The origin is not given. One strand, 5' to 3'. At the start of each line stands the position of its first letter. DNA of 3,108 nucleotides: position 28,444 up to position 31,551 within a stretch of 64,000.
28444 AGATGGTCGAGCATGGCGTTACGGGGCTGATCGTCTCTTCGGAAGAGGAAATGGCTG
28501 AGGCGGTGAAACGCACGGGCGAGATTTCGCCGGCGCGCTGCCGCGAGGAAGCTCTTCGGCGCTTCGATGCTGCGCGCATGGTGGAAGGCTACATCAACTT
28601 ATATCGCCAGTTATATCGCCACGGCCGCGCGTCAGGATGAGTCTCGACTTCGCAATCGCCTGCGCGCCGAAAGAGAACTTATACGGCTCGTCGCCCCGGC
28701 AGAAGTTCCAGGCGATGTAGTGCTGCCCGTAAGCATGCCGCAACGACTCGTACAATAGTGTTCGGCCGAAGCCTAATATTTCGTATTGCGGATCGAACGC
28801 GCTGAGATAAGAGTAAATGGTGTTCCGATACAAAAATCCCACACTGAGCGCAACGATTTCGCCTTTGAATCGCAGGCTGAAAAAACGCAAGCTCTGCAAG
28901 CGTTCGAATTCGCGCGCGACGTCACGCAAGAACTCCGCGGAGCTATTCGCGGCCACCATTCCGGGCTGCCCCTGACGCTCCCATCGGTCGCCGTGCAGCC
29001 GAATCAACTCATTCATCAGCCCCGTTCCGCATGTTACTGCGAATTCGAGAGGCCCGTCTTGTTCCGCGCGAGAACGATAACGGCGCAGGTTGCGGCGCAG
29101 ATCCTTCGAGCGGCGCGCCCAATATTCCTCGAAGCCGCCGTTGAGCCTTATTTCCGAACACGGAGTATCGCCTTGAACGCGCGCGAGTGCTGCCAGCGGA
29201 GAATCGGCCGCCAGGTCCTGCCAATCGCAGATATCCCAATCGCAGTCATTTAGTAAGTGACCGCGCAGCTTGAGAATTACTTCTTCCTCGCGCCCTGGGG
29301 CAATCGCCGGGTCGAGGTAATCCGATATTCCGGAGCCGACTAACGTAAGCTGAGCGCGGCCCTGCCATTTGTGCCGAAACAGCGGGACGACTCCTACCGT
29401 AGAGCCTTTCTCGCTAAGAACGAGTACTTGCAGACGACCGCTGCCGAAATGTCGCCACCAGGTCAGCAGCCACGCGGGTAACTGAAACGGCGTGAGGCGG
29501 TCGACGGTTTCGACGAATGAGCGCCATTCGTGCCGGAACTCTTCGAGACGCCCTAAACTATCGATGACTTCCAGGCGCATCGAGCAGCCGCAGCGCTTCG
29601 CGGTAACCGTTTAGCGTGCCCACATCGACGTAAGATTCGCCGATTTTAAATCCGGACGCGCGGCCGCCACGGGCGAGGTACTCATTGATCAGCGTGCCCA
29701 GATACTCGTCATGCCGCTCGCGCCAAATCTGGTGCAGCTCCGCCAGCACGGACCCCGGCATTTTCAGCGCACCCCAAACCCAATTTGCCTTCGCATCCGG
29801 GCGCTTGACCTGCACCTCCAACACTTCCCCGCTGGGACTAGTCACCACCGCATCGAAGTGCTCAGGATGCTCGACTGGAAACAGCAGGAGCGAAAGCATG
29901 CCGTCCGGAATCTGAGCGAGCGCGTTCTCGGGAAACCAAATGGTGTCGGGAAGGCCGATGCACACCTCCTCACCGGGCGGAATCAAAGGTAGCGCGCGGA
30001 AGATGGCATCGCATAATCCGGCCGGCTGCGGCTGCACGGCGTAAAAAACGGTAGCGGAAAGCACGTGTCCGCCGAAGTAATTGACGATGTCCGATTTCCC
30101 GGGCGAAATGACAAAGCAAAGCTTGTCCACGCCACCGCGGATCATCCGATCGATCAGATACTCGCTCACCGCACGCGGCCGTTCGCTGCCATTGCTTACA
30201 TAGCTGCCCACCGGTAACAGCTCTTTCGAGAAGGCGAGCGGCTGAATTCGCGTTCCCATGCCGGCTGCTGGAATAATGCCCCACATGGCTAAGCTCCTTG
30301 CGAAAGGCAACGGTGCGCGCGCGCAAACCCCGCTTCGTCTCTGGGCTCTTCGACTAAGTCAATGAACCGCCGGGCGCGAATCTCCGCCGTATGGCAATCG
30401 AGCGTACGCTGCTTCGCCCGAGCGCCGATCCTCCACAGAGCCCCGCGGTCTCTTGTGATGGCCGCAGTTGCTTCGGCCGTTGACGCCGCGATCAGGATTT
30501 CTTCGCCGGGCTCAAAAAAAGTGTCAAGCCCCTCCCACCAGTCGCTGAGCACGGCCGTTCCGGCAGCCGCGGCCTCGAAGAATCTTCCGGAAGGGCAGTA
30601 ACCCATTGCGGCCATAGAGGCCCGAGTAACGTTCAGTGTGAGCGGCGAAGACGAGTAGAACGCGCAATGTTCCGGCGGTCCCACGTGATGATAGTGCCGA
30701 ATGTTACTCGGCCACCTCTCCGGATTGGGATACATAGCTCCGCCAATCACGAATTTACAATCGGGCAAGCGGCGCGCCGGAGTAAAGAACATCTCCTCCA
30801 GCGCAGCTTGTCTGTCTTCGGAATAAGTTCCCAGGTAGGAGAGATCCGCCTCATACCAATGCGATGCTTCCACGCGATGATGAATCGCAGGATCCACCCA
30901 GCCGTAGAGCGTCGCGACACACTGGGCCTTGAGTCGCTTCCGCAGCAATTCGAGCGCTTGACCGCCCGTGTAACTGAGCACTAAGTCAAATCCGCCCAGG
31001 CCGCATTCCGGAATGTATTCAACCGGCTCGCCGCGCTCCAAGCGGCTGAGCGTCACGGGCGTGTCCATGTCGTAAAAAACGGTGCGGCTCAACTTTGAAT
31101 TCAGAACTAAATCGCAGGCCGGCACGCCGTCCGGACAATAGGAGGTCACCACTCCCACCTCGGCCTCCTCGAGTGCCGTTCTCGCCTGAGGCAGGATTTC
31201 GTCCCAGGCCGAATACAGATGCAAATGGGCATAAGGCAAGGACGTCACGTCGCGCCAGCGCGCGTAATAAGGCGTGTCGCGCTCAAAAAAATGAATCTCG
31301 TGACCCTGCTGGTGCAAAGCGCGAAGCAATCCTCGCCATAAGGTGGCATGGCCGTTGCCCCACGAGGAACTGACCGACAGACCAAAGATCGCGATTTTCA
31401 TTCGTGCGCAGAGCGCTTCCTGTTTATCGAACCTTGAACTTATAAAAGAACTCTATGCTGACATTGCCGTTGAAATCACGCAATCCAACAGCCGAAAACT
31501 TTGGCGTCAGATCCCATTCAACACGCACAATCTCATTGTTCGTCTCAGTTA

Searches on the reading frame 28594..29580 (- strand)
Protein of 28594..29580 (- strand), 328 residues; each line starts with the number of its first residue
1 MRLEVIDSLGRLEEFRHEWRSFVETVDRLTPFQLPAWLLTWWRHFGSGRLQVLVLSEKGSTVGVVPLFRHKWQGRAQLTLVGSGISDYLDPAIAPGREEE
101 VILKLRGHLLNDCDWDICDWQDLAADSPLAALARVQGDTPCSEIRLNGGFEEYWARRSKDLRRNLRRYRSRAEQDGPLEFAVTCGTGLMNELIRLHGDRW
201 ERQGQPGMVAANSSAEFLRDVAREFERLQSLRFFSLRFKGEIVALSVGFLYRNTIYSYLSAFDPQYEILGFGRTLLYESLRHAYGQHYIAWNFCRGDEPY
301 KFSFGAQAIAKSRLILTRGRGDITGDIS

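Call 27: search_protein_families(library=pfam, proteins=[window:28594-29580:-], max_evalue=0.0001)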
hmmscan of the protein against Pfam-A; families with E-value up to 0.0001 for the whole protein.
window:28594-29580:- (328 aa): 1 family
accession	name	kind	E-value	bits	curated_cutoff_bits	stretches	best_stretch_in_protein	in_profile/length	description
PF13480.13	Acetyltransf_6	-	5.6e-27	95.1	22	1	160-301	2-142/143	Acetyltransferase (GNAT) domain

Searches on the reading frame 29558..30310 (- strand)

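Call 27: search_protein_families(library=pfam, proteins=[window:29558-30310:-], max_evalue=0.0001)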
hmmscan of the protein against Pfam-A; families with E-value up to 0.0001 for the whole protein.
window:29558-30310:- (250 aa): 1 family
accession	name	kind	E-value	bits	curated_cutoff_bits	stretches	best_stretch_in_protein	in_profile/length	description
PF00483.29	NTP_transferase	-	2.8e-07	30.8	21.2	1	11-241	2-240/245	Nucleotidyl transferase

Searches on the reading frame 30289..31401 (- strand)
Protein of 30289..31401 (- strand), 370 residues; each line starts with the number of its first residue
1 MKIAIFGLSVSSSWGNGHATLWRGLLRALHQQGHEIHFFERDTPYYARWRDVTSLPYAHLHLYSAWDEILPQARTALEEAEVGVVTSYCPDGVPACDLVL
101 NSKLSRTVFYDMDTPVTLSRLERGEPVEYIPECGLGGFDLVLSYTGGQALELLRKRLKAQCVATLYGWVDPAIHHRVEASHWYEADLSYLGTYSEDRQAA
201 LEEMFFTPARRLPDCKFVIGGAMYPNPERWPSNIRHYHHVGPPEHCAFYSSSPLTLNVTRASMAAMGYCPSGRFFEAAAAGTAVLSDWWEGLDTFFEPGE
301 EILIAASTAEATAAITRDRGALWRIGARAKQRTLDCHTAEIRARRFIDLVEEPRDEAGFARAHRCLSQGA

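Call 27: search_protein_families(library=pfam, proteins=[window:30289-31401:-], max_evalue=0.0001)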
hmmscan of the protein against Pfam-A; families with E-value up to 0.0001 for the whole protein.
window:30289-31401:- (370 aa): 1 family
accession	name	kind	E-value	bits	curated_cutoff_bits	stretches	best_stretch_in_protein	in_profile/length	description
PF13524.12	Glyco_trans_1_2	-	2.3e-33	115.6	25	1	203-347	3-143/144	Glycosyl transferase-like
